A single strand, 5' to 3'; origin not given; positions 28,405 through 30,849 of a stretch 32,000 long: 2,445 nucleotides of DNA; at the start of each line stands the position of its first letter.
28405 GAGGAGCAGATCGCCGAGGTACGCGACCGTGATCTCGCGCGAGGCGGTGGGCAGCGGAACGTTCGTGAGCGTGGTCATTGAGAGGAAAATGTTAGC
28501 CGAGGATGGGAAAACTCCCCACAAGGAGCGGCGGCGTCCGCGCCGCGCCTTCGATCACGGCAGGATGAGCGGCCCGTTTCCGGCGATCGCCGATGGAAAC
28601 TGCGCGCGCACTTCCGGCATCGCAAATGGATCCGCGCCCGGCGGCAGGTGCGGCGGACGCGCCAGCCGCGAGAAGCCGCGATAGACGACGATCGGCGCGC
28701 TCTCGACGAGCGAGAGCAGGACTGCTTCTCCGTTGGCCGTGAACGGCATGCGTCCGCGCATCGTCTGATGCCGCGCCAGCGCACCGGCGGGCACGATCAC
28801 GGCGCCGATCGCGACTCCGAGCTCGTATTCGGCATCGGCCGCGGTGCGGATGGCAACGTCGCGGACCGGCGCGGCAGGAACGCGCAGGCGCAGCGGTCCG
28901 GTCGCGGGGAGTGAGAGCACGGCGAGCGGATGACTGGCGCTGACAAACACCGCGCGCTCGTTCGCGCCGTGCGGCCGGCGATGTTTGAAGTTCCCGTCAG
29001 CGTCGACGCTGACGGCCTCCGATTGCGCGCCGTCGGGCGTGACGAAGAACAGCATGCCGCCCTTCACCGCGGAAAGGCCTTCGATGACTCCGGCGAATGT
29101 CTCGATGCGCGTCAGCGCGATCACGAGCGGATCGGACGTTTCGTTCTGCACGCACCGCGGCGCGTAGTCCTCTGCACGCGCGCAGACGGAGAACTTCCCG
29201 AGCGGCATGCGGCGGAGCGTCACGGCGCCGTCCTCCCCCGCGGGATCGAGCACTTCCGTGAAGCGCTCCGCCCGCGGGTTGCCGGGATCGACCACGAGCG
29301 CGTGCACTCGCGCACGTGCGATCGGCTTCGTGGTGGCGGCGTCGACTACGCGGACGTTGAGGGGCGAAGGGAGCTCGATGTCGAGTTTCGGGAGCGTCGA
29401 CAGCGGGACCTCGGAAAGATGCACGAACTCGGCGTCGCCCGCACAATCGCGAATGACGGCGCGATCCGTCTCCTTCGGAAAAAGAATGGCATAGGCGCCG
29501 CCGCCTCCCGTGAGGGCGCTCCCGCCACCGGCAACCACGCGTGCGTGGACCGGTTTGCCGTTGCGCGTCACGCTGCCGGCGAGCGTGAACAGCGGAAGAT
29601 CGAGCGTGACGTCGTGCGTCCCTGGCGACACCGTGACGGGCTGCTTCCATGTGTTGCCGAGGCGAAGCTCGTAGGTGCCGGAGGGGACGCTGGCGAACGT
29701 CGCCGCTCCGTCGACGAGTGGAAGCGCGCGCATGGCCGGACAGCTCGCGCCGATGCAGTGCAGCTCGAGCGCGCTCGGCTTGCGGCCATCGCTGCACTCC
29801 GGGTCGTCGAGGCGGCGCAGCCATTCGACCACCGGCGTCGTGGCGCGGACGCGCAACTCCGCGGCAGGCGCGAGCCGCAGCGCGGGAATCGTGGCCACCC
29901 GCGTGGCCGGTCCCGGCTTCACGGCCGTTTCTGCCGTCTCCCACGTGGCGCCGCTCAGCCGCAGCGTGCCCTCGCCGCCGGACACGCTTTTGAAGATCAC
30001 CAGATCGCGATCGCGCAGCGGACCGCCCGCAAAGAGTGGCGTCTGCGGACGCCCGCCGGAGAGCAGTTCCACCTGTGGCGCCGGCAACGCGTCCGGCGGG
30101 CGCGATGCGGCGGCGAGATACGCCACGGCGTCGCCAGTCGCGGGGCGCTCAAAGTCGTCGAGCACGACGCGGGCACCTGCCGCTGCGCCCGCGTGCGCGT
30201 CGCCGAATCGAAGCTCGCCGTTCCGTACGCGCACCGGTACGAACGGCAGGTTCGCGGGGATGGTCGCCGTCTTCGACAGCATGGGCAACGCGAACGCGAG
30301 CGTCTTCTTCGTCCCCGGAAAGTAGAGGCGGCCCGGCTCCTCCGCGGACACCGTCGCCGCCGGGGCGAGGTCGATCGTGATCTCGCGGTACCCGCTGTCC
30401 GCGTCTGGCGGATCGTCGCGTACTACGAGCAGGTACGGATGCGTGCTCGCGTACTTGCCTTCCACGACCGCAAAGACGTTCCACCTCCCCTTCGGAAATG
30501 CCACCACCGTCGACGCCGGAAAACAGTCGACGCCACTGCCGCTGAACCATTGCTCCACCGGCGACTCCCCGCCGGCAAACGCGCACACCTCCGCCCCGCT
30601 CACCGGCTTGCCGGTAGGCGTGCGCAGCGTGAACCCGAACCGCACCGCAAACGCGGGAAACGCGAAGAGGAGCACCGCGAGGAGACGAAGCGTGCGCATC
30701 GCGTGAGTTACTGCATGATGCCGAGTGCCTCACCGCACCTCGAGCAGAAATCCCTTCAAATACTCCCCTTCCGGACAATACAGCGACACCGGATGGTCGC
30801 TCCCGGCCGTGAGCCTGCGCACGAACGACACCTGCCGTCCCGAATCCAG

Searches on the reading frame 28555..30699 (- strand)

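Call 49: search_protein_families(library=pfam, proteins=[window:28555-30699:-], max_evalue=0.001)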
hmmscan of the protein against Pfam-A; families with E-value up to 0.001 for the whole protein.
window:28555-30699:- (714 aa): 1 family
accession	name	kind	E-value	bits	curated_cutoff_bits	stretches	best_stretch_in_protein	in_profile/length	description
PF13620.12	CarboxypepD_reg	-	2.2e-06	28.3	32.3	0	448-517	3-64/82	Carboxypeptidase regulatory-like domain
